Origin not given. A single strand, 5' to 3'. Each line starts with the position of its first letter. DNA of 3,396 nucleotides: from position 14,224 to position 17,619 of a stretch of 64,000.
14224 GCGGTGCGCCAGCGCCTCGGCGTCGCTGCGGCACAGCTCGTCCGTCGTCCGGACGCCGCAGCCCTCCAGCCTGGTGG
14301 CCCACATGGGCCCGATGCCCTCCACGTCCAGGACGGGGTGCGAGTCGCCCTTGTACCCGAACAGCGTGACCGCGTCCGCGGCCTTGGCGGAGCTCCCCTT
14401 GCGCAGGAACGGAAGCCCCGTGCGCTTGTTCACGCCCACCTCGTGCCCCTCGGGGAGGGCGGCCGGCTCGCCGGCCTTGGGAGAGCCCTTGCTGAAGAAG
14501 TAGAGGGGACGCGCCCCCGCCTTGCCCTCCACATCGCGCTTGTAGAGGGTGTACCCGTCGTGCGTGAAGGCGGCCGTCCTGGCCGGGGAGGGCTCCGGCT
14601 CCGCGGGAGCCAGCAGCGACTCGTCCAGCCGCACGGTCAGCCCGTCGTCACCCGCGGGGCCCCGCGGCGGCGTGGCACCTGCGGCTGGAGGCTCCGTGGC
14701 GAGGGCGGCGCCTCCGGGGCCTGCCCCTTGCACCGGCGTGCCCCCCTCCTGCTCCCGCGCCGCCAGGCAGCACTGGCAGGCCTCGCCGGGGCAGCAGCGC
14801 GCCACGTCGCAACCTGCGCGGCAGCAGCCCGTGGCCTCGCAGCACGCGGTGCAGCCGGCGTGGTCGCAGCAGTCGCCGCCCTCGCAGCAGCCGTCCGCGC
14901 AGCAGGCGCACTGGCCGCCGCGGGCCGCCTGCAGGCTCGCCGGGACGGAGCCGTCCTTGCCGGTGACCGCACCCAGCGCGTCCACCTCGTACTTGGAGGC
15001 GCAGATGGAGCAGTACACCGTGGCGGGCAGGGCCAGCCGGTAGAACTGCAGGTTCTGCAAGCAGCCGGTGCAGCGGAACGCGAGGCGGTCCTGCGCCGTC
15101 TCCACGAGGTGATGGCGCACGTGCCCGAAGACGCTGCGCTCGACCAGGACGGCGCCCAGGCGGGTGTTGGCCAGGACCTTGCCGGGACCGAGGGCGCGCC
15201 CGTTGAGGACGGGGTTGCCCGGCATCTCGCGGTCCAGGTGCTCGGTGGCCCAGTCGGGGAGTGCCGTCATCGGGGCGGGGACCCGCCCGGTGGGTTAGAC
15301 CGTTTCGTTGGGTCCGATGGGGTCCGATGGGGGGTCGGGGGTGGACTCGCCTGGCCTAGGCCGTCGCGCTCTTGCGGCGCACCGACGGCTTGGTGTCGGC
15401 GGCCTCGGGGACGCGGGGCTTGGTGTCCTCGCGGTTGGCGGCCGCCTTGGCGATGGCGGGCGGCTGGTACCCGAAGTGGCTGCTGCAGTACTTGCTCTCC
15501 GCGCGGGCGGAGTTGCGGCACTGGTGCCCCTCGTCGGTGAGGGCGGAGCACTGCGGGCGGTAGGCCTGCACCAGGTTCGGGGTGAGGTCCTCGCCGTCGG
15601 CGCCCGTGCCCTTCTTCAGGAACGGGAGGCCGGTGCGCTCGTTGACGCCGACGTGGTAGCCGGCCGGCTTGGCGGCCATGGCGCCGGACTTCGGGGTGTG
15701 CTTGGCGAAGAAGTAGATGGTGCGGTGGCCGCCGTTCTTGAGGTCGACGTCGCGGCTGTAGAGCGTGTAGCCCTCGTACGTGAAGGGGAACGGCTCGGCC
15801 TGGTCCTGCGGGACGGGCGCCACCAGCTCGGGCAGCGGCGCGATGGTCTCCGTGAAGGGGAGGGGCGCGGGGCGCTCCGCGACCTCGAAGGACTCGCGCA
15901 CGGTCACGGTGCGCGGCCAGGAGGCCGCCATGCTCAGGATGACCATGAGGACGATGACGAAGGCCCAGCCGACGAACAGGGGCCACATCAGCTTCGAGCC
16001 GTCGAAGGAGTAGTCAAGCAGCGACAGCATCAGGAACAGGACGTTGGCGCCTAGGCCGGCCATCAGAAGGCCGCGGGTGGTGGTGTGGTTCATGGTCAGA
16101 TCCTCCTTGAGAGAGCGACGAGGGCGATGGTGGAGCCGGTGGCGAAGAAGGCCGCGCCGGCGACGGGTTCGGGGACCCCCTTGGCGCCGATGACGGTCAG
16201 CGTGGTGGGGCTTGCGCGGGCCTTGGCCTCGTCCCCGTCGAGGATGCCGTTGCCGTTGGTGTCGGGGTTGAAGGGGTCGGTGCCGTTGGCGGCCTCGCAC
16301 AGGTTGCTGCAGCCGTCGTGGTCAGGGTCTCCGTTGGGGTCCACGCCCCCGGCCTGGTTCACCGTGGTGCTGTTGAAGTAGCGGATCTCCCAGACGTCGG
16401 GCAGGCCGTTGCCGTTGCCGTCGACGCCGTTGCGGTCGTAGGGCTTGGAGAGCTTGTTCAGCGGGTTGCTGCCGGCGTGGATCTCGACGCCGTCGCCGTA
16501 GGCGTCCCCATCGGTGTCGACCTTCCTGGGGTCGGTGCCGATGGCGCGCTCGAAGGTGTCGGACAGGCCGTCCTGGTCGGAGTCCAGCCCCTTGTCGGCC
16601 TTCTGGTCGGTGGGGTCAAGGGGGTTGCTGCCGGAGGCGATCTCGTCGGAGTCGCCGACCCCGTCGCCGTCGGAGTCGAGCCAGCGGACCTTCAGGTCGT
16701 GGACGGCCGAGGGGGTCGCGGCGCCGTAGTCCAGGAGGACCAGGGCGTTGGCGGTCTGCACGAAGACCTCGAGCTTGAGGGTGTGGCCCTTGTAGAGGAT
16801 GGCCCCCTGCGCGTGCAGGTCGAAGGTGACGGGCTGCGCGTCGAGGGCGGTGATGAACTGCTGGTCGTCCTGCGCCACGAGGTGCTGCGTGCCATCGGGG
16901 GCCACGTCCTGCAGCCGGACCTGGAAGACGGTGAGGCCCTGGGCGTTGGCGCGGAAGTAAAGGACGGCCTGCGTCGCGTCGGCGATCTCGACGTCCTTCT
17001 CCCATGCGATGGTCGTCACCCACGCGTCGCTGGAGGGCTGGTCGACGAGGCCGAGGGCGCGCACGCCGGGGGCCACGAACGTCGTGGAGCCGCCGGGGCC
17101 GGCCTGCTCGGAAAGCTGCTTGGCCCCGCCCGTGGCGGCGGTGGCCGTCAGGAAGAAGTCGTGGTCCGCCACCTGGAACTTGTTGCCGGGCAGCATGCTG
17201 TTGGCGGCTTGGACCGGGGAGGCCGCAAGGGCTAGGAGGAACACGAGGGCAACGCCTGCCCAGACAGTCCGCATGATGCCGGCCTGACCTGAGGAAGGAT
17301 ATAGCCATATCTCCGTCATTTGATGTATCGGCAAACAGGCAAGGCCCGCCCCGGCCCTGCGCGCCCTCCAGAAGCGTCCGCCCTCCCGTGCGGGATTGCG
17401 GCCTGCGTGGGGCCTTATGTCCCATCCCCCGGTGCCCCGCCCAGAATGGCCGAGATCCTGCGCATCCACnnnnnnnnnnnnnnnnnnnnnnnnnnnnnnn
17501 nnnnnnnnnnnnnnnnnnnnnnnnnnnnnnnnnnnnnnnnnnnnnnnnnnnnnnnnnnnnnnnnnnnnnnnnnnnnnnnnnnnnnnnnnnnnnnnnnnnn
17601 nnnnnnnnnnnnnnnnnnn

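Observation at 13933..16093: Uncharacterised roughly 55-aa 'GYTLY-RDV-YFF-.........' module in three proteins at two loci, each followed by a Zn-ribbon gene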

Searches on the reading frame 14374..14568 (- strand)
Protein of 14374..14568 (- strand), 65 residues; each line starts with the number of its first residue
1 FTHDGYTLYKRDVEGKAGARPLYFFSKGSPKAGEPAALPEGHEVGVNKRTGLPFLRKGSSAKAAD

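Call 7: find_homologous_proteins(query=A1, max_evalue=0.001)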
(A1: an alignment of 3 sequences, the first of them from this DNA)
Query A1 (3 sequences) (65 aa, profile of the alignment): 442 proteins with E <= 0.001 among 504 candidates; the best 120 are listed.
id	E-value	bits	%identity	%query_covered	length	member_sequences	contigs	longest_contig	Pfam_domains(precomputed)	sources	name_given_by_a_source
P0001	9.5e-31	123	53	89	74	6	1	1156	-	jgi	jgi:hypothetical protein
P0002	8.2e-30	120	54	95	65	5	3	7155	-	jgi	jgi:hypothetical protein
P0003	8.4e-30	120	53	88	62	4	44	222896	-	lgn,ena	-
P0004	1.5e-29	120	55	88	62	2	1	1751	-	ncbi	-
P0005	4.0e-29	118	57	88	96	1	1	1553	-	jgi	jgi:hypothetical protein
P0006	6.9e-29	117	55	88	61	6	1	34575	-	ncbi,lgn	-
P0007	7.9e-29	117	55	88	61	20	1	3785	-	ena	-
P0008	9.5e-29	117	53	88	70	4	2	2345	-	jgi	jgi:hypothetical protein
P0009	9.5e-29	117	57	88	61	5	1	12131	-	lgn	-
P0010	1.0e-28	117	63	89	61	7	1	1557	-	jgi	-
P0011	1.2e-28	117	52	88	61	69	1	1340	-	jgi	jgi:hypothetical protein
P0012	1.3e-28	117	55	88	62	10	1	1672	-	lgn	-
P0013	1.4e-28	116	53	88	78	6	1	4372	-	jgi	jgi:hypothetical protein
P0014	1.8e-28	116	52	88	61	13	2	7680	-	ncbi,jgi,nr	ncbi:MAG: hypothetical protein QOC71_2088 [Thermoplasmata archaeon]|jgi:hypothetical protein|nr:hypo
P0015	2.2e-28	116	62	88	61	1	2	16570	-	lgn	-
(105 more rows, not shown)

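Call 45: find_encoding_contigs(protein=P0003, flank=6000, max_places=6)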
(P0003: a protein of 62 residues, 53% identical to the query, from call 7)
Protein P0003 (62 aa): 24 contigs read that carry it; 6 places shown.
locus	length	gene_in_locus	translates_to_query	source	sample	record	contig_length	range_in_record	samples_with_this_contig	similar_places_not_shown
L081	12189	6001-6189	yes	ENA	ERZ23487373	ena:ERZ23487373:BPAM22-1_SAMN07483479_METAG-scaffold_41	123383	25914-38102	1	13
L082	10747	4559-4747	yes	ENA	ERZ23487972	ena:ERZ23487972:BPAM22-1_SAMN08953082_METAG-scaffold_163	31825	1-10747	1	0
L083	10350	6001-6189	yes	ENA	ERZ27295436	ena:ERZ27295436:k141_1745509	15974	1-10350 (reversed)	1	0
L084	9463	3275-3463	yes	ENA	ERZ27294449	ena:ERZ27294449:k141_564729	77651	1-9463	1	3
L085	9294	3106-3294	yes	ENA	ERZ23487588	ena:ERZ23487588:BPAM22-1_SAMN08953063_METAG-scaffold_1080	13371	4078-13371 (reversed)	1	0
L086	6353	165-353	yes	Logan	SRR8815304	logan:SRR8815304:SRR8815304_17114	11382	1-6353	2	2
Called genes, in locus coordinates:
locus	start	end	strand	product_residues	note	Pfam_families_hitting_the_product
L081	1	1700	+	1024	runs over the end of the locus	-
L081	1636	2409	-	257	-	-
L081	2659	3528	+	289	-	-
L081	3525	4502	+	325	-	PF14520:HHH_5, PF00154:RecA_N, PF13481:AAA_25 (weak), PF08423:Rad51, PF06745:ATPase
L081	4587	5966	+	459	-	PF00633:HHH (faint), PF02961:SAM_BAF (faint), PF10391:DNA_pol_lambd_f (faint), PF14520:HHH_5 (weak), PF14520:HHH_5, PF00154:RecA_N, PF06745:ATPase (weak), PF08423:Rad51, +4 more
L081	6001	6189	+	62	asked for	-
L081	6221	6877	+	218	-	PF19769:CPxCG_zf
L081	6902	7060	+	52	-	-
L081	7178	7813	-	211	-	PF00827:Ribosomal_L15e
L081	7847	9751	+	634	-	PF00501:AMP-binding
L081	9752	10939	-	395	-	PF01926:MMR_HSR1, PF02421:FeoB_N (weak), PF08438:YGR210-like_G4, PF02824:TGS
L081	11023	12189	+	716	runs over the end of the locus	-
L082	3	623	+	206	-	?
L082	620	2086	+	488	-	-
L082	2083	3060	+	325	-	PF14520:HHH_5, PF00154:RecA_N, PF13481:AAA_25 (weak), PF08423:Rad51, PF06745:ATPase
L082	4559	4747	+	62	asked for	-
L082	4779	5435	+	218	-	PF19769:CPxCG_zf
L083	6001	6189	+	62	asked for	-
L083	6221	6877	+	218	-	PF19769:CPxCG_zf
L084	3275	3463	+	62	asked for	-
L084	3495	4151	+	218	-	PF19769:CPxCG_zf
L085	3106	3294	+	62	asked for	-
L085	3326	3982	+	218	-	PF19769:CPxCG_zf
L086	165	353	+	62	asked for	-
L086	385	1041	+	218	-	PF19769:CPxCG_zf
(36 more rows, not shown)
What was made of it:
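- Spacers are 32-35 nt in independent gene calls (call 45).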

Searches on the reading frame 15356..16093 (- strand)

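Call 3: search_protein_families(library=pfam, proteins=[window:15356-16093:-], max_evalue=1)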
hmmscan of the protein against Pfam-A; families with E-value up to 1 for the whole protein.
window:15356-16093:- (245 aa): 1 family
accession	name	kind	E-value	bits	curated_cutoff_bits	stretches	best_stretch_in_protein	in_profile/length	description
PF11722.13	zf-TRM13_CCCH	-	0.029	14.4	20.9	1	191-206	13-28/29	CCCH zinc finger in TRM13 protein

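Call 6: search_protein_families(library=ncbifam, proteins=[window:15356-16093:-], max_evalue=1)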
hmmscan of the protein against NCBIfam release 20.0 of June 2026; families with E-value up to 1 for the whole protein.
window:15356-16093:- (245 aa): 2 families
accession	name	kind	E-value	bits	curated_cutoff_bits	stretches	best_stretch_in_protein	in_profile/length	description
NF045806.1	GvpO_arch_Nterm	equivalog_domain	0.0019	17.8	52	1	181-206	2-26/35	gas vesicle protein GvpO, halophile-type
NF041373.1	HGG_STG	domain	0.035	13.8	29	1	182-206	1-25/38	HGGxSTG domain-containing protein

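Call 35: search_protein_families(library=phrogs, proteins=[window:15356-16093:-], max_evalue=0.01)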
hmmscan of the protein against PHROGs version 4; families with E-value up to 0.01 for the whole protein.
window:15356-16093:- (245 aa): 0 families

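Call 70: search_protein_families(library=padloc, proteins=[window:15356-16093:-], max_evalue=0.01)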
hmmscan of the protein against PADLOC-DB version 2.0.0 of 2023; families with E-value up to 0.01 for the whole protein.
window:15356-16093:- (245 aa): 0 families

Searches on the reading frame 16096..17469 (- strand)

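Call 86: search_protein_families(library=pfam, proteins=[window:16096-17469:-], max_evalue=0.001)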
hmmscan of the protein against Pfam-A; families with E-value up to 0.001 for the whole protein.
window:16096-17469:- (457 aa): 1 family
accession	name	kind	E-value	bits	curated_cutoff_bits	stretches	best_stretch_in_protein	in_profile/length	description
PF18884.5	TSP3_bac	-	7.2e-17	61.4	25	2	296-314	1-19/22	Bacterial TSP3 repeat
